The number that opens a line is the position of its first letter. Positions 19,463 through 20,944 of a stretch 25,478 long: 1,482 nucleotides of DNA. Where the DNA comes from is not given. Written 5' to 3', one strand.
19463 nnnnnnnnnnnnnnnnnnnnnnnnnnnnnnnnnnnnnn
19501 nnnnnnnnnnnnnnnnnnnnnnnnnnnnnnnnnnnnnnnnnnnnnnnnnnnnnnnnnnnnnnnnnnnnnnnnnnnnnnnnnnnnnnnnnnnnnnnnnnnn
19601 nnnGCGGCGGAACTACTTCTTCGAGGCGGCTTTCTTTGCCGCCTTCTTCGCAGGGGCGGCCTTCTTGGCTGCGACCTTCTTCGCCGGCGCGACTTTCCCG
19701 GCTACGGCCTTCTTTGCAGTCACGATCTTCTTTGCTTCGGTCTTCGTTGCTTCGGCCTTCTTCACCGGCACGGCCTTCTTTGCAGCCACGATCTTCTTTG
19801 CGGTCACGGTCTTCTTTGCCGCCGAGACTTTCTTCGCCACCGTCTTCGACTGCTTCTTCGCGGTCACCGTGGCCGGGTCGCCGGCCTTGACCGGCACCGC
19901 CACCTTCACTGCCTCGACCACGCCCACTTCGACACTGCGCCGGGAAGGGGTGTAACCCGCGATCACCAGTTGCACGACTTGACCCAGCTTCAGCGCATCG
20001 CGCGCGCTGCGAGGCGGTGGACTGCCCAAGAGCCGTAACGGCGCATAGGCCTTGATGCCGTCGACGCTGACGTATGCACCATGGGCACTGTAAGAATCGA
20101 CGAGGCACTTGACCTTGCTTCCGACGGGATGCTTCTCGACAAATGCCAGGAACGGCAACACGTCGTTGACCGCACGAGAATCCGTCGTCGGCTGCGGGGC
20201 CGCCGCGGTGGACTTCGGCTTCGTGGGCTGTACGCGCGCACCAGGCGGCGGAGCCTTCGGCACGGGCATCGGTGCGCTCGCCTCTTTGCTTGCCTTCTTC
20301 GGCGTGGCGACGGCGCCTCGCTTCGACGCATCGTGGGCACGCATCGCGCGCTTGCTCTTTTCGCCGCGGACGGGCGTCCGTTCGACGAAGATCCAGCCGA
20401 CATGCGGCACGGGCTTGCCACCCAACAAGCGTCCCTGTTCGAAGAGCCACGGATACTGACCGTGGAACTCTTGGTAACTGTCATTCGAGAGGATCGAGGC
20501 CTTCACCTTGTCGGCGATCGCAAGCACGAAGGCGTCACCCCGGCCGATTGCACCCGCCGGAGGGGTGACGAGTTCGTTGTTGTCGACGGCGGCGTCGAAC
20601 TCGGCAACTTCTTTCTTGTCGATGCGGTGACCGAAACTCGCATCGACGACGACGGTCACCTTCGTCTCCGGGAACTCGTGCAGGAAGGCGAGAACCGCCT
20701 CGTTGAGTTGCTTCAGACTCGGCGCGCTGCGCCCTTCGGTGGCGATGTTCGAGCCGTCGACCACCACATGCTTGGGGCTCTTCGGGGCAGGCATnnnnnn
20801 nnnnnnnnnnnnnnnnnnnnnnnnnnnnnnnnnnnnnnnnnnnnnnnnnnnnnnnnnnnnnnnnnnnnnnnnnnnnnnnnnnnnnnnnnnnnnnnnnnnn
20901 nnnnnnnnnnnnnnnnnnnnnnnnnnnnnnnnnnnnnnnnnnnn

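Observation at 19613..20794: Bacterial Regnase-1-like ribonuclease fused to an S1 domain and a histone-H1-like tail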

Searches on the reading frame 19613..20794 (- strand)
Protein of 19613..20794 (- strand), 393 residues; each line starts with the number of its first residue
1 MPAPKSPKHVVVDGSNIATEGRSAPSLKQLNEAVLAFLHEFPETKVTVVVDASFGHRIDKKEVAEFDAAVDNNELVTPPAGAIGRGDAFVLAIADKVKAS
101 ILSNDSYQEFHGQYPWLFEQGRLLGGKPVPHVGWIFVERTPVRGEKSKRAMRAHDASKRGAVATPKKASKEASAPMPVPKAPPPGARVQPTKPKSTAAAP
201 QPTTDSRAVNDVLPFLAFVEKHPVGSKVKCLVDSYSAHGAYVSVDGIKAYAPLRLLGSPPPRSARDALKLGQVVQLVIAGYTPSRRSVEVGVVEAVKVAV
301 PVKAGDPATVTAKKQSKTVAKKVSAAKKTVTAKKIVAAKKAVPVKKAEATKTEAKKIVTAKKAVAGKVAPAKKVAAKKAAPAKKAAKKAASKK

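Call 3: search_protein_families(library=pfam, proteins=[window:19613-20794:-], max_evalue=10)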
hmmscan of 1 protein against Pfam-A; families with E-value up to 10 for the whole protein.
window:19613-20794:- (393 aa): 4 families
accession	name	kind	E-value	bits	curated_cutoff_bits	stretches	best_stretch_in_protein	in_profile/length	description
PF11977.14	RNase_Zc3h12a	-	2.2e-07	31.2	23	1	8-113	3-116/154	Zc3h12a-like Ribonuclease NYN domain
PF07382.16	HC2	-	0.015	15.9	40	1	297-393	41-139/194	Histone H1-like nucleoprotein HC2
PF23459.1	S1_RRP5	-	0.086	13.8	27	1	225-290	4-70/72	RRP5 S1 domain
PF13519.12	VWA_2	-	0.21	12.7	27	1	10-50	3-44/107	von Willebrand factor type A domain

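Call 4: search_protein_families(library=ncbifam, proteins=[window:19613-20794:-], max_evalue=10)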
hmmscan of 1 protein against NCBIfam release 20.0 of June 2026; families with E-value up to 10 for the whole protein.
window:19613-20794:- (393 aa): 5 families
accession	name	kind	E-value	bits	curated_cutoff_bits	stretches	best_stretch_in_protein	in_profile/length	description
NF038053.1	hist_H1_lk_Burk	equivalog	4.8e-06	26.9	80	1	296-393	47-142/195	histone H1-like DNA-binding protein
TIGR00717.1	rpsA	equivalog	9.5e-05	21.1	577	1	214-292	436-515/516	30S ribosomal protein S1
NF004952.0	PRK06299.1-2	equivalog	0.00018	20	524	1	214-380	380-555/580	30S ribosomal protein S1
NF038052.1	histone_lik_HC2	exception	0.02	15.1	135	1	309-393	34-119/201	histone H1-like DNA-binding protein Hc2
NF011492.0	PRK14900.1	equivalog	2.5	5.8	1783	1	309-392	961-1040/1044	valine--tRNA ligase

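Call 5: search_solved_structures(query=window:19613-20794:-, max_evalue=10, show_alignments=3)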
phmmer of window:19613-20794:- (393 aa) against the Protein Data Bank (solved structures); distinct sequences matched with E-value up to 10: 4.
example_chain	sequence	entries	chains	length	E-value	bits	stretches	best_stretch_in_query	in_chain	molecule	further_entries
9zcd_A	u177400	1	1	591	0.03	17.1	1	220-294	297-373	30S ribosomal protein S1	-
8aa8_A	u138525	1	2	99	1.5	11.4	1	17-66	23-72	30S ribosomal protein S24e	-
8dy7_F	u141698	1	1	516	5.4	9.6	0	301-385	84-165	RNA polymerase sigma factor SigA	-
8dy9_F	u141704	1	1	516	5.4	9.6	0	301-385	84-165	RNA polymerase sigma factor SigA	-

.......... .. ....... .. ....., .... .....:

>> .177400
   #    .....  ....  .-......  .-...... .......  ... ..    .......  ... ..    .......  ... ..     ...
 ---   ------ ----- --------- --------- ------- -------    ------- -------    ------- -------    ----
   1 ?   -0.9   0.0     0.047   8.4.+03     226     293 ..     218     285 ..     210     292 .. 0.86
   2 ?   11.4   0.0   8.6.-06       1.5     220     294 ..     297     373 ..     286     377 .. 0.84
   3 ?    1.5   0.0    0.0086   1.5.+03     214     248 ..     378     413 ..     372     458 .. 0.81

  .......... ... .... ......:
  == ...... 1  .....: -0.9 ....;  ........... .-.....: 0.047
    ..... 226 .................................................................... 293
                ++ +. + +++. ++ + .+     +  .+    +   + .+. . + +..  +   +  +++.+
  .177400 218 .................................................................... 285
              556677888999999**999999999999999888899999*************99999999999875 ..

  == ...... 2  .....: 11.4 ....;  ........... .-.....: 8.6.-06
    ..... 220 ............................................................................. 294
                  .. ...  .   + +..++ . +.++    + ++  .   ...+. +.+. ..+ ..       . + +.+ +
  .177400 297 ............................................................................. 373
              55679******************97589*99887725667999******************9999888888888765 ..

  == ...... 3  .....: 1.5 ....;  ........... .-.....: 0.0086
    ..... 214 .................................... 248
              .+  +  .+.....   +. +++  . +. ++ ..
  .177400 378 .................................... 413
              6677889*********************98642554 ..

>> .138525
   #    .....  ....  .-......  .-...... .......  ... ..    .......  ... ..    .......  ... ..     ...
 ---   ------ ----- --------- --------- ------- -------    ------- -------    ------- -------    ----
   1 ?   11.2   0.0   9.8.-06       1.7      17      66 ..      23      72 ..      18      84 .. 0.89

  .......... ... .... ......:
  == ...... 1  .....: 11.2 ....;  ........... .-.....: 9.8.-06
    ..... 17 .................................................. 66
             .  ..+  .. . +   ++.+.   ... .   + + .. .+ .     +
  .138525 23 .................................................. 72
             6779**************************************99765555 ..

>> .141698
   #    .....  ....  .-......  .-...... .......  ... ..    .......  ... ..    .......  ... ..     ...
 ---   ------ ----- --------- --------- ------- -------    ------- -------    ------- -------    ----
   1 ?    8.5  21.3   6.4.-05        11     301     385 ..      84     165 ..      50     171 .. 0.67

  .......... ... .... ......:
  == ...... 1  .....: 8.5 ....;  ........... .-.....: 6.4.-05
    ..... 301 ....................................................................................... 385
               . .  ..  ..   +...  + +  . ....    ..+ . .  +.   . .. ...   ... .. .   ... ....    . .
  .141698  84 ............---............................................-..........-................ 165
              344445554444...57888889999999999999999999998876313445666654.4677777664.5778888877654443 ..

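Call 22: predict_structure(alignment_id=A2)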
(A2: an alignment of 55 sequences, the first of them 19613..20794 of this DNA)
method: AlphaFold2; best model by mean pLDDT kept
length: 393 residues; sequences in the alignment: 55
mean_pLDDT: 59.5   pTM: 0.30
mean pLDDT of the five models: 59.5, 59.0, 56.7, 55.6, 52.3
residues with pLDDT >= 90: 18; 70-90: 115; 50-70: 88; < 50: 172
segments of 3 or more residues with pLDDT < 50: 1-4, 105-138, 140-147, 149-152, 154-157, 161-164, 166-169, 185-192, 194-206, 298-342, 344-348, 352-369, 371-380
pLDDT, mean of each block of 10 residues (from residue 1): 55 68 71 75 76 70 77 67 59 67 52 44 38 39 45 49 49 58 49 43 48 82 89 90 89 84 85 89 82 59 39 39 37 39 48 43 39 43 50 50
secondary structure, 60 per line:
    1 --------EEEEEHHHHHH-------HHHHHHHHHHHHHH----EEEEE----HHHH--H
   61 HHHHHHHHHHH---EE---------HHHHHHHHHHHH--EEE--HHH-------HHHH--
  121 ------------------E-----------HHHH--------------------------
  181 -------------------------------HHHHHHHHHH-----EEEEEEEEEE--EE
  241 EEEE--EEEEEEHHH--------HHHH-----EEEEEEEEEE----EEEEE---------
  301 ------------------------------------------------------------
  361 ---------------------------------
elements in order: E9-13 H14-19 H27-40 E45-49 H54-57 H60-71 H86-97 E100-102 H115-118 H151-154 H212-221 E227-236 E239-244 E247-252 H264-267 E273-282 E287-291

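Call 23: search_solved_structures(query=A2, max_evalue=1, show_alignments=4)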
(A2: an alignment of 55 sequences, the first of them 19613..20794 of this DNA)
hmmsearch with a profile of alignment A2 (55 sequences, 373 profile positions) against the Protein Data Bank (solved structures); distinct sequences matched with E-value up to 1: 23.
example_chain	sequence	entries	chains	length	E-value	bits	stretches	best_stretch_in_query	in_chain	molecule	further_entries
7qgh_t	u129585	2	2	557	3.6e-16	62.7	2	214-289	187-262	30S ribosomal protein S1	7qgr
6bu8_Z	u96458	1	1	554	5.5e-16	62.1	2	214-289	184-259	30S ribosomal protein S1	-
6h4n_y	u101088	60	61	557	5.6e-16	62.1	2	214-289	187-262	30S ribosomal protein S1 | Small ribosomal subunit protein bS1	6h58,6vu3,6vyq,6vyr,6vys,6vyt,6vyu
9zcd_A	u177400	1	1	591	6.5e-13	52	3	217-290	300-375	30S ribosomal protein S1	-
9qqq_V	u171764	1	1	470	9.1e-13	51.5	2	214-289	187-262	Small ribosomal subunit protein bS1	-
6vz3_H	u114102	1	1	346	1.5e-09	41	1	214-289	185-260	30S ribosomal protein S1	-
7a05_A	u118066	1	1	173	8.6e-09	38.4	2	217-288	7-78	30S ribosomal protein S1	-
4q7j_D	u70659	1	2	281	1.8e-06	30.8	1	213-291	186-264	30S ribosomal protein S1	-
8wi7_b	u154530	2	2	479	1.8e-06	30.8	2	208-311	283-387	30S ribosomal protein bS1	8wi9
6rxy_Cz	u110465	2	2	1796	3.7e-05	26.5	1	197-295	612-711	Rrp5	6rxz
5x8p_8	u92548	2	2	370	0.00014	24.6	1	217-302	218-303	30S ribosomal protein S1, chloroplastic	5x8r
2k4k_A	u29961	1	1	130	0.0029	20.2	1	215-316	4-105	General stress protein 13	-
28jw_w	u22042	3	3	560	0.015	17.9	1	215-301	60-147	Plastid-specific ribosomal protein-7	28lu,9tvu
4nng_A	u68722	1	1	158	0.016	17.8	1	211-300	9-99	30S ribosomal protein S1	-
5ie8_A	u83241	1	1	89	0.02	17.4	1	209-289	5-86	30S ribosomal protein S1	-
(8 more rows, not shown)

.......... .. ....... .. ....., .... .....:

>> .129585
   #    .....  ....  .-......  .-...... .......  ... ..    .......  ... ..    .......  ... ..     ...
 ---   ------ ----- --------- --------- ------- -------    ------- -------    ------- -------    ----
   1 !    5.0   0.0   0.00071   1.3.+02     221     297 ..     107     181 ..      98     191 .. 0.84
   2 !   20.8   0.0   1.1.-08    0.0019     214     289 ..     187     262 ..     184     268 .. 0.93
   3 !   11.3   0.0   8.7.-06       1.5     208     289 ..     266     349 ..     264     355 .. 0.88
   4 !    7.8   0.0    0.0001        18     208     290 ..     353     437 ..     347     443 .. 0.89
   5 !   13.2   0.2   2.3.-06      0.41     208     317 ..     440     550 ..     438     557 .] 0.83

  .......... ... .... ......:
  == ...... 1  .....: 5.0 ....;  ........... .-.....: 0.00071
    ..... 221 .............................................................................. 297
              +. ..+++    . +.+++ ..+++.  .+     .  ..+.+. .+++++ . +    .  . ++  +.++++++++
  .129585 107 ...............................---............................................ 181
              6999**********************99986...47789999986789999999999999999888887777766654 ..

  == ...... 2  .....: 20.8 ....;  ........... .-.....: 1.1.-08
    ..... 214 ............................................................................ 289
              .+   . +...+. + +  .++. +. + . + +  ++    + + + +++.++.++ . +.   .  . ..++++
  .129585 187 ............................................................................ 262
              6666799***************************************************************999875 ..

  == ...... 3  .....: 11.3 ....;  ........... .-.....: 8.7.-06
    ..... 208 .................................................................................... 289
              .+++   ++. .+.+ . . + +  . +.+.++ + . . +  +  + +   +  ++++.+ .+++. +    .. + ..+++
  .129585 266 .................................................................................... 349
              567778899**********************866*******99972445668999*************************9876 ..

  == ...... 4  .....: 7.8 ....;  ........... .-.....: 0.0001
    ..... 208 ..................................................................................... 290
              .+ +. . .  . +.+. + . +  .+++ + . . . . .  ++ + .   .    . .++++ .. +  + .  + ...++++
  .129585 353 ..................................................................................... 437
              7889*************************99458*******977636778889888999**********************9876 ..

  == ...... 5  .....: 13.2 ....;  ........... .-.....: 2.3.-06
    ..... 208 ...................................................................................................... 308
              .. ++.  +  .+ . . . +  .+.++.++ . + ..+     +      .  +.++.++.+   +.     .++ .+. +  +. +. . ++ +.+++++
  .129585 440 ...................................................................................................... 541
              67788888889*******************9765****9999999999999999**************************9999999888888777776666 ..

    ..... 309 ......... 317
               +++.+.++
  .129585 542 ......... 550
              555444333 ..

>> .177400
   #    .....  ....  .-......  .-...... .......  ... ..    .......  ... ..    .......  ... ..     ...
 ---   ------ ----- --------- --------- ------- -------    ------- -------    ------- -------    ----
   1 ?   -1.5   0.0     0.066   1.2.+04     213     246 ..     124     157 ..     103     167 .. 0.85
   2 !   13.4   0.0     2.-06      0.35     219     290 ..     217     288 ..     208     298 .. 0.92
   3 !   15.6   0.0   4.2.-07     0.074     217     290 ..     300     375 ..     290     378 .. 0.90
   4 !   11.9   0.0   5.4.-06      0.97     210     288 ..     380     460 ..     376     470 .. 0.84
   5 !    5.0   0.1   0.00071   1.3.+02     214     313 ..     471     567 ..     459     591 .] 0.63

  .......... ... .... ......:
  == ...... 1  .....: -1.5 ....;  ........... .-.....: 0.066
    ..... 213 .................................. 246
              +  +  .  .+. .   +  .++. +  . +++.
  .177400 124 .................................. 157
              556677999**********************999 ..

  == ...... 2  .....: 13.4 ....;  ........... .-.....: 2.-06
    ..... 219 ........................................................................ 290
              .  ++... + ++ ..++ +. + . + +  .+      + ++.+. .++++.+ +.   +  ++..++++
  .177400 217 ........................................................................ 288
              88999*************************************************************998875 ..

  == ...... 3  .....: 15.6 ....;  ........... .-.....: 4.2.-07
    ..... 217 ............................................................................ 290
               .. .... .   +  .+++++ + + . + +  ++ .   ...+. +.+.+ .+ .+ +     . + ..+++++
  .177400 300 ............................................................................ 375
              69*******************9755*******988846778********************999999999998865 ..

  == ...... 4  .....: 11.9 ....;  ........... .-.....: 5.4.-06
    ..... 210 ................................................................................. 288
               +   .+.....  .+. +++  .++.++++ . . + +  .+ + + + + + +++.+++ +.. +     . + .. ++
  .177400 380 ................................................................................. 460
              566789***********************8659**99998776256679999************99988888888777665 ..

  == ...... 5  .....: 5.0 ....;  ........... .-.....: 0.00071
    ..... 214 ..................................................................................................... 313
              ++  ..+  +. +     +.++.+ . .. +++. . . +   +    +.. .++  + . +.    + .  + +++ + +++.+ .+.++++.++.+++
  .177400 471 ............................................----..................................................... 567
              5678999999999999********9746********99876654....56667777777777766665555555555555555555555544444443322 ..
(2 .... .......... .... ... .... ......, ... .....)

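Call 25: fold_search(model_id=the predicted structure, library=pdb)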
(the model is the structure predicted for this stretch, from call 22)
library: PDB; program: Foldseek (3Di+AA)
matches with E <= 10: 1110; with E <= 0.001: 63
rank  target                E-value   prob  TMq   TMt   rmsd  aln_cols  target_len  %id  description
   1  9guv_B                2.2e-06  1.00  0.20  0.22   2.4        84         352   18  30S mRNA delivery complex (closed-head) (released 2024-11-20)
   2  9tvu_a                2.6e-06  1.00  0.18  0.29   8.2        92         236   20  Structure of the Chlamydomonas reinhardtii chlororibosome (released 2026-02-18)
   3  9gux_B                4.9e-06  1.00  0.19  0.28   1.6        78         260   17  30S-TEC (TEC in expressome position) Inactive state 1 (released 2024-11-20)
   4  7a05_MODEL_1_A        5.5e-06  1.00  0.18  0.40   1.6        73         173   19  NMR structure of D3-D4 domains of Vibrio vulnificus ribosomal protein S1 (released 2021-06-23)
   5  3aev_A                7.6e-06  1.00  0.17  0.39   1.5        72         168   25  Crystal structure of a/eIF2alpha-aDim2p-rRNA complex from Pyrococcus horikoshii OT3 (released 2010-04-21)
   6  4nnh_A                9.2e-06  1.00  0.19  0.45   1.9        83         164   20  Structural basis for targeting the ribosomal protein S1 of Mycobacterium tuberculosis by pyrazinamide (released 2014-12-24)
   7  4nni_A                9.8e-06  1.00  0.20  0.48   1.4        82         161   20  Structural basis for targeting the ribosomal protein S1 of Mycobacterium tuberculosis by pyrazinamide (released 2014-12-24)
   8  4nnh_B                1.0e-05  1.00  0.19  0.45   1.8        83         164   20  Structural basis for targeting the ribosomal protein S1 of Mycobacterium tuberculosis by pyrazinamide (released 2014-12-24)
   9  5ie8_MODEL_1_A        1.1e-05  1.00  0.20  0.79   2.3        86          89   19  The pyrazinoic acid binding domain of Ribosomal Protein S1 from Mycobacterium tuberculosis (released 2016-03-16)
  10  4nng                  1.4e-05  1.00  0.20  0.50   1.5        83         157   19  Structural basis for targeting the ribosomal protein S1 of Mycobacterium tuberculosis by pyrazinamide (released 2014-12-24)
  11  8peg_Z                2.1e-05  1.00  0.17  0.37   3.0        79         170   20  Escherichia coli paused disome complex (queueing 70S non-rotated closed PRE state) (released 2024-03-06)
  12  4nnk                  2.3e-05  1.00  0.20  0.49   1.6        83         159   19  Structural basis for targeting the ribosomal protein S1 of Mycobacterium tuberculosis by pyrazinamide (released 2014-12-24)
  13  9iot_8                2.4e-05  1.00  0.19  0.78   1.8        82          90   18  Cryo-EM structure of Escherichia coli hibernating ribosome with RNase I mutant (released 2025-07-30)
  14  9gut_B                2.6e-05  1.00  0.20  0.15   1.6        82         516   18  30S mRNA delivery complex (bS1 resolved) (released 2024-11-20)
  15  6o81_L                4.6e-05  1.00  0.17  0.24   1.6        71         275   22  Electron cryo-microscopy of the eukaryotic translation initiation factor 2B bound to translation initiation factor 2 f (released 2019-05-15)
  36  2ix0                  2.7e-04  1.00  0.18  0.12   3.2       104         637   19  RNase II (released 2006-10-05)
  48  5xgu_B                4.6e-04  1.00  0.17  0.11   5.1        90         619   16  Escherichia coli. RNase R (released 2017-10-18)
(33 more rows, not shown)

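Call 53: search_protein_families(library=padloc, proteins=[window:19613-20794:-], max_evalue=1)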
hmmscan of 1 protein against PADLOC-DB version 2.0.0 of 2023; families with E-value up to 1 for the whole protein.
window:19613-20794:- (393 aa): 0 families

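Call 54: search_protein_families(library=phrogs, proteins=[window:19613-20794:-], max_evalue=1)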
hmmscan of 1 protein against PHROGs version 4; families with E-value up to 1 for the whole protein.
window:19613-20794:- (393 aa): 0 families
